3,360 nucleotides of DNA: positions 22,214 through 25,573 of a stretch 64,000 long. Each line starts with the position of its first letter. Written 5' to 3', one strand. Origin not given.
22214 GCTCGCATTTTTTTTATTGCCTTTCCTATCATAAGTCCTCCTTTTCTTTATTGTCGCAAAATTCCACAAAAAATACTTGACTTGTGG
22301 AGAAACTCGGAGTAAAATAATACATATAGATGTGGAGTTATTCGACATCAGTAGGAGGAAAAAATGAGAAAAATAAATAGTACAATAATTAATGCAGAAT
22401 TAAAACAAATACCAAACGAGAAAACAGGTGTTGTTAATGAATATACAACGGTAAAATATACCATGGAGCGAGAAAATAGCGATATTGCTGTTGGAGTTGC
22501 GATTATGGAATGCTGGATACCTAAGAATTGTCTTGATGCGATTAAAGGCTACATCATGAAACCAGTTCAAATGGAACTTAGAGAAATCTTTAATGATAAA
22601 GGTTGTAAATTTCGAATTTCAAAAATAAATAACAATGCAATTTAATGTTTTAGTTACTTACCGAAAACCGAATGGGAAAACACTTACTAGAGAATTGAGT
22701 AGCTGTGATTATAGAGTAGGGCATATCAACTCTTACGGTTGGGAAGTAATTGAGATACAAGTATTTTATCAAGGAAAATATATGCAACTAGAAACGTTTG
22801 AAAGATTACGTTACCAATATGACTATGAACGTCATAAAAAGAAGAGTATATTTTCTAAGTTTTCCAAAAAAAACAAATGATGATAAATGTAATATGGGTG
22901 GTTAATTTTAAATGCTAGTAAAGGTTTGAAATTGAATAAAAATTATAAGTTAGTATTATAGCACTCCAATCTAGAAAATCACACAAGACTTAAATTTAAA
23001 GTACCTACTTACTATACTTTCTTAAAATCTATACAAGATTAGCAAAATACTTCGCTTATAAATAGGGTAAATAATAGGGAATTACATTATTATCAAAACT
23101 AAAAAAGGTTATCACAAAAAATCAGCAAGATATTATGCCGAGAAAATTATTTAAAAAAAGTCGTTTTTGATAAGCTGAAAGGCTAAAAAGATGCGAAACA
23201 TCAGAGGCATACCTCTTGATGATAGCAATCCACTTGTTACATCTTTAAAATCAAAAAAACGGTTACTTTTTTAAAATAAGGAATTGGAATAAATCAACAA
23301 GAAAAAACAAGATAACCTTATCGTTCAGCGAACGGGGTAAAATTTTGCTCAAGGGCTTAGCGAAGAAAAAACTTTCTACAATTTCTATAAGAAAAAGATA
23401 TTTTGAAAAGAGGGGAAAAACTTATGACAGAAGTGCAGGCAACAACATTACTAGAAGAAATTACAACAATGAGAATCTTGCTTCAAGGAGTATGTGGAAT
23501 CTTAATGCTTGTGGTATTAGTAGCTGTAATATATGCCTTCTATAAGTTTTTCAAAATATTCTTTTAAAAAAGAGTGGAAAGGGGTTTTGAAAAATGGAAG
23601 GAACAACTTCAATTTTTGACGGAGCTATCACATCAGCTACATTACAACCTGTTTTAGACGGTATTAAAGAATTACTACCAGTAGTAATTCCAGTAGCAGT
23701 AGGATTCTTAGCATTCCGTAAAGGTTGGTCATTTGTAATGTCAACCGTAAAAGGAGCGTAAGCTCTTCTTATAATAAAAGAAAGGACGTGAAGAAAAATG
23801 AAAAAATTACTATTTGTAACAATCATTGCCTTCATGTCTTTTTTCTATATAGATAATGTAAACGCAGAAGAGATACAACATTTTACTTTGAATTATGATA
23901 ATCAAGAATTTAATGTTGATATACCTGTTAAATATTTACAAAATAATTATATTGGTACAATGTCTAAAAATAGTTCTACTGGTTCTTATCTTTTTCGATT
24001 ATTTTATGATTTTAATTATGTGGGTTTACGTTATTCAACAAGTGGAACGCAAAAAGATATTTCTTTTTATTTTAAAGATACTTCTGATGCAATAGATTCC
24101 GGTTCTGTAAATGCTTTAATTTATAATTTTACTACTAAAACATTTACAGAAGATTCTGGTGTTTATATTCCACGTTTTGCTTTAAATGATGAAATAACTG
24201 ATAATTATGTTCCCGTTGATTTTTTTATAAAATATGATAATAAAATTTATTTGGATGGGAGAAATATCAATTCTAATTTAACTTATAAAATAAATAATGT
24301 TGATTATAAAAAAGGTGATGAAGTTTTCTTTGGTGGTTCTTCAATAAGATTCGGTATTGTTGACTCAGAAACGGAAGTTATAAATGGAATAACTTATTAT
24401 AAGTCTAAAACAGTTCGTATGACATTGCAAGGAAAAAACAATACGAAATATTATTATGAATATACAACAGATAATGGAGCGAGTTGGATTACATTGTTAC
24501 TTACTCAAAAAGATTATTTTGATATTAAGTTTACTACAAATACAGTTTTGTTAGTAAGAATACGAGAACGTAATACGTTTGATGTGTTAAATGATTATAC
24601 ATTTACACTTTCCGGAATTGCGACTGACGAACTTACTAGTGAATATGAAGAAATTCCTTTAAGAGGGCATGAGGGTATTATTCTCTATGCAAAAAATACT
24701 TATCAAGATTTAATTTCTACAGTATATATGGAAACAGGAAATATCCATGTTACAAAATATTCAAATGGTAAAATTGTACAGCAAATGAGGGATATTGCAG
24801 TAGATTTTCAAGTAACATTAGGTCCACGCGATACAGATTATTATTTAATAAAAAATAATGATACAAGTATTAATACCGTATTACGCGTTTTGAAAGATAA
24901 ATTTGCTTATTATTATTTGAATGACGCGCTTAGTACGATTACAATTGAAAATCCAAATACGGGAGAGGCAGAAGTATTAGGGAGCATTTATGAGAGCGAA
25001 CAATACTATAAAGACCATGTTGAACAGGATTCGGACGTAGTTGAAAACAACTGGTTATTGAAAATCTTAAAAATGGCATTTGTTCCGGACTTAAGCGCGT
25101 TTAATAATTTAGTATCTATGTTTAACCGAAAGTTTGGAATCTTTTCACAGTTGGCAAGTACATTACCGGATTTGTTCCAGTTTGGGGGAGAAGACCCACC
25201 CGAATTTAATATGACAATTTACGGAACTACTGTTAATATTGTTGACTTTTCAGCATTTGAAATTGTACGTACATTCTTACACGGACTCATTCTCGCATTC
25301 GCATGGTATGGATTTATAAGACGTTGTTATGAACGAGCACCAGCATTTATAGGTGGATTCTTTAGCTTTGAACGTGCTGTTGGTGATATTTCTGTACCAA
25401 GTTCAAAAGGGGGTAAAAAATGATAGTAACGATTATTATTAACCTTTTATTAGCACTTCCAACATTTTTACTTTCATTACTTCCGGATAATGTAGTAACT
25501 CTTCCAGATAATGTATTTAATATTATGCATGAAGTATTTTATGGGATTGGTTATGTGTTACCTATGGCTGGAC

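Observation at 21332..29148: Integrase-less filamentous-phage-like prophage inserted at the chromosomal dif site of a Gram-positive spore former (putative IMEX)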

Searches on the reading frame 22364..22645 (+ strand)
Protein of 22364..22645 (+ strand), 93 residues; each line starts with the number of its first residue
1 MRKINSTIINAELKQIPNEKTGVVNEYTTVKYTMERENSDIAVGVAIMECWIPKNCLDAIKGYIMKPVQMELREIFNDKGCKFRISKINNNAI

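Call 7: search_protein_families(library=pfam, max_evalue=0.1, proteins=[window:22364-22645:+])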
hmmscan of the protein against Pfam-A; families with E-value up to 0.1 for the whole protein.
window:22364-22645:+ (93 aa): 0 families

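Call 8: search_protein_families(library=phrogs, max_evalue=0.1, proteins=[window:22364-22645:+])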
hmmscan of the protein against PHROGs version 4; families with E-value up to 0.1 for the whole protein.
window:22364-22645:+ (93 aa): 0 families

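Call 78: find_homologous_proteins(query=window:22364-22645:+, max_evalue=0.001)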
Query window:22364-22645:+ (93 aa): 1 proteins with E <= 0.001 among 1 candidates.
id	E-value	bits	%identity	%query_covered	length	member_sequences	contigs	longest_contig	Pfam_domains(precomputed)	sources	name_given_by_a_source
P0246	4.3e-55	201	100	100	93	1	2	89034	-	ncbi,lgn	-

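Call 84: predict_structure(protein=window:22364-22645:+)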
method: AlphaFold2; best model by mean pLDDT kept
length: 93 residues; sequences in the alignment: 1
mean_pLDDT: 62.5   pTM: 0.46
mean pLDDT of the five models: 62.5, 53.7, 52.6, 47.0, 43.9
residues with pLDDT >= 90: 0; 70-90: 19; 50-70: 62; < 50: 12
segments of 3 or more residues with pLDDT < 50: 39-46, 91-93
pLDDT, mean of each block of 10 residues (from residue 1): 62 74 72 59 49 66 61 68 58 39
secondary structure, 60 per line:
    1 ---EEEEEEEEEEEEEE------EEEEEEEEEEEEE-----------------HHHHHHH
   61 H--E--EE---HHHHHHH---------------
elements in order: E4-17 E24-36 H54-61 H72-78

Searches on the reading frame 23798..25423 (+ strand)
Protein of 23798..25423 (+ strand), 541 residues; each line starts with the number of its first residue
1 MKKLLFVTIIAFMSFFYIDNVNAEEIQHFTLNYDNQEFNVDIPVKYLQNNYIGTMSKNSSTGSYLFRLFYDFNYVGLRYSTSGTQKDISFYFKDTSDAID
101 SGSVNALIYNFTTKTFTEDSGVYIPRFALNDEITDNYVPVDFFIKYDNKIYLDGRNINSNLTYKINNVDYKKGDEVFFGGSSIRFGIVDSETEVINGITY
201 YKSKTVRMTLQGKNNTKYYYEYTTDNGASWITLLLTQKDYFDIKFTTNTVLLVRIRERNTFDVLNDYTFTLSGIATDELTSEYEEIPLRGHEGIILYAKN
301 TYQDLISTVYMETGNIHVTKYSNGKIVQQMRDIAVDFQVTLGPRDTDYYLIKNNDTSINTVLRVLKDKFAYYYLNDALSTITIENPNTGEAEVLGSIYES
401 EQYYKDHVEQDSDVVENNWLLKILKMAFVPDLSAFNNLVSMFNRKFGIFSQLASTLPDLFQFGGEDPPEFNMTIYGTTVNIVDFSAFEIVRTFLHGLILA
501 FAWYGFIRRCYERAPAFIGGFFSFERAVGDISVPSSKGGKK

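Call 7: search_protein_families(library=pfam, max_evalue=0.1, proteins=[window:23798-25423:+])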
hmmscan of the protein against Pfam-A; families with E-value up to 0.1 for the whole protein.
window:23798-25423:+ (541 aa): 0 families

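Call 8: search_protein_families(library=phrogs, max_evalue=0.1, proteins=[window:23798-25423:+])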
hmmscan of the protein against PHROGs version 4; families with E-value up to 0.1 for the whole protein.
window:23798-25423:+ (541 aa): 1 family
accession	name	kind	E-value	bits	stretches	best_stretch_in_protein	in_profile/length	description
phrog_9155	-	unknown function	0.073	13.8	0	153-180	132-159/181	-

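Call 13: find_encoding_contigs(protein=window:23798-25423:+, flank=10000, max_places=10)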
Protein window:23798-25423:+ (541 aa): no gene with exactly this product is on record in the collection.

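Call 31: search_protein_families(library=ncbifam, max_evalue=0.001, proteins=[window:23798-25423:+])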
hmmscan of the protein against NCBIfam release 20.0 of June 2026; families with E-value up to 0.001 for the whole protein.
window:23798-25423:+ (541 aa): 0 families
